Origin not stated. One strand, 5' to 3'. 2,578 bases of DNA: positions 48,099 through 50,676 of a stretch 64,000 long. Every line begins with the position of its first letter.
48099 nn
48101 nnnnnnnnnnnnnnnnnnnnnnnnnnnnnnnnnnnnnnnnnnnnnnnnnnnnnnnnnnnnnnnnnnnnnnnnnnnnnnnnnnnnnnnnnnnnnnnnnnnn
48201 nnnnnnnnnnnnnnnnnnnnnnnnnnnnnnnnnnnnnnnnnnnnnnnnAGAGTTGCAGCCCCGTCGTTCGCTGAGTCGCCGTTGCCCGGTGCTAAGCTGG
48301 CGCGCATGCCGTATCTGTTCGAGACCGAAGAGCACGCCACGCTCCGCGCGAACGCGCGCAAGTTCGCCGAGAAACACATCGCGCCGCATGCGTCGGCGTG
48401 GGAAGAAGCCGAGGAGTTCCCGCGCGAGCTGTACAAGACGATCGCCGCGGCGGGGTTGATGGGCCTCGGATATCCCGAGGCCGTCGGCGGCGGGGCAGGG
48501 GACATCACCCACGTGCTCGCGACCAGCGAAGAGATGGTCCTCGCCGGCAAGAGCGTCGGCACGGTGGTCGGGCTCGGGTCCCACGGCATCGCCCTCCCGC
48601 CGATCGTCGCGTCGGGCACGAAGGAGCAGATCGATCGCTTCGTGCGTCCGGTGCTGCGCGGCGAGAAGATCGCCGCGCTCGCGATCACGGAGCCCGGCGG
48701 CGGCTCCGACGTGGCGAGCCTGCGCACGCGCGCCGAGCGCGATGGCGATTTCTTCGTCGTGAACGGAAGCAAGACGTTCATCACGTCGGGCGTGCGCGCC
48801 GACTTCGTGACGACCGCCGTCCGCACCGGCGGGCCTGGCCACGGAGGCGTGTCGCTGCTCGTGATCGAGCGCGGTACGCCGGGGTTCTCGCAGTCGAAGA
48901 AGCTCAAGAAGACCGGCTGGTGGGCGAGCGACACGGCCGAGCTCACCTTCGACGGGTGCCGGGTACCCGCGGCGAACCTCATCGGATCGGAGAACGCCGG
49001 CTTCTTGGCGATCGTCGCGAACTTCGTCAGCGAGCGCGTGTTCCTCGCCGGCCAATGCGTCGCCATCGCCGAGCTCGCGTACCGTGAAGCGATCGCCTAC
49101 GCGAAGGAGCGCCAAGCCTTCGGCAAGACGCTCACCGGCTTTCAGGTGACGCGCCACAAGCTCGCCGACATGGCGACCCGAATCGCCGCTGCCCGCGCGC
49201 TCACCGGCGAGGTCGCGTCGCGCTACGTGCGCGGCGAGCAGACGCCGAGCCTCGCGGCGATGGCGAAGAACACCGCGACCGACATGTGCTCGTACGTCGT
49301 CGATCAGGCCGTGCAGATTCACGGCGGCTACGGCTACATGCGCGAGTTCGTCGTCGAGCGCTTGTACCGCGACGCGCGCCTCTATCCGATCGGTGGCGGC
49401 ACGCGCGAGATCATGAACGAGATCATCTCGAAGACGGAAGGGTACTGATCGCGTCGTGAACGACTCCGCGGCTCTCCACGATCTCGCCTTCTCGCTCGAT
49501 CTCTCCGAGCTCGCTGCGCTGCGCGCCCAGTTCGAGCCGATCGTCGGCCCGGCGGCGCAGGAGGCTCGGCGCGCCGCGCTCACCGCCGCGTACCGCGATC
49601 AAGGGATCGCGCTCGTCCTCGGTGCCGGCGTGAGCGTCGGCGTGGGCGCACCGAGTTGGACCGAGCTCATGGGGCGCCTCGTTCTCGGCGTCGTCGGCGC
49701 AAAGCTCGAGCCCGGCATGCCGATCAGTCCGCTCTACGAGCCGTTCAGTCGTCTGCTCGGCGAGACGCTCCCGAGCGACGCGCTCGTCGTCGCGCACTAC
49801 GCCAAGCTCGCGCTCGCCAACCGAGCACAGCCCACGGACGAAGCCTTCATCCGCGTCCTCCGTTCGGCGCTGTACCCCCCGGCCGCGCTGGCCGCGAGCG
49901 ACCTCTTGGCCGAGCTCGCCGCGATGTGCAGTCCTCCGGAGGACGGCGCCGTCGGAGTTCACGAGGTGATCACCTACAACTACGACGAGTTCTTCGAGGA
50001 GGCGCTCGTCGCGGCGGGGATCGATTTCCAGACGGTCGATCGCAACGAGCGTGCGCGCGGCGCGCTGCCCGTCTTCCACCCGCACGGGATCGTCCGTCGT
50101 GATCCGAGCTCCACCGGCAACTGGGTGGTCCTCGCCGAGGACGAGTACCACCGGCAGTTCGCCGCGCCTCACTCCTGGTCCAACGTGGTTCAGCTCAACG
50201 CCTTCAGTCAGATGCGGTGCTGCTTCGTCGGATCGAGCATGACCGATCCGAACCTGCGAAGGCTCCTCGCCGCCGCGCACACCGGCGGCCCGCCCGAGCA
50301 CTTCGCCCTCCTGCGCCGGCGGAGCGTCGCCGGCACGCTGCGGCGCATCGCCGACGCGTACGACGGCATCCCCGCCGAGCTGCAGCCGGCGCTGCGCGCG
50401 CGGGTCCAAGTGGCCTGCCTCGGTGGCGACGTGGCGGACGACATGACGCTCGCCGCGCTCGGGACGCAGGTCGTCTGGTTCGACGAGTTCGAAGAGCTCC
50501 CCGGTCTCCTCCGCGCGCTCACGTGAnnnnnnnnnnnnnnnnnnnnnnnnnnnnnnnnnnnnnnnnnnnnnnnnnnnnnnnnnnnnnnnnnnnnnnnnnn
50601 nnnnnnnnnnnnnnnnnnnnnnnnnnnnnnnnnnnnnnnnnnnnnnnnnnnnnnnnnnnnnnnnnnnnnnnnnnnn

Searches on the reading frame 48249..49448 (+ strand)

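Call 83: search_protein_families(library=pfam, proteins=[window:48249-49448:+], max_evalue=0.0001)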
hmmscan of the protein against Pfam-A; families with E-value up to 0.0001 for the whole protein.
window:48249-49448:+ (399 aa): 4 families
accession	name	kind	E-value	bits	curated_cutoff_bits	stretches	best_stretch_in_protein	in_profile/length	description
PF00441.29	Acyl-CoA_dh_1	-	1.3e-45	155.6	22.4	1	249-395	1-147/150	Acyl-CoA dehydrogenase, C-terminal domain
PF02771.21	Acyl-CoA_dh_N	-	3e-27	95.7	22.9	1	26-139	1-113/113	Acyl-CoA dehydrogenase, N-terminal domain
PF02770.24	Acyl-CoA_dh_M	-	5.7e-23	81.3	33.3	1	143-237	1-97/97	Acyl-CoA dehydrogenase, middle domain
PF08028.16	Acyl-CoA_dh_2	-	9.8e-18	65.2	22.7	1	266-377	3-124/134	Acyl-CoA dehydrogenase, C-terminal domain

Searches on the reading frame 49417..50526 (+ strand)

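Call 83: search_protein_families(library=pfam, proteins=[window:49417-50526:+], max_evalue=0.0001)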
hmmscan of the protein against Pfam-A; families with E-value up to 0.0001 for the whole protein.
window:49417-50526:+ (369 aa): 1 family
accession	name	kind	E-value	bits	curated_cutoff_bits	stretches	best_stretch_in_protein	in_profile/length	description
PF13289.12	SIR2_2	-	4e-16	59.8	24.5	1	183-304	2-125/141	SIR2-like domain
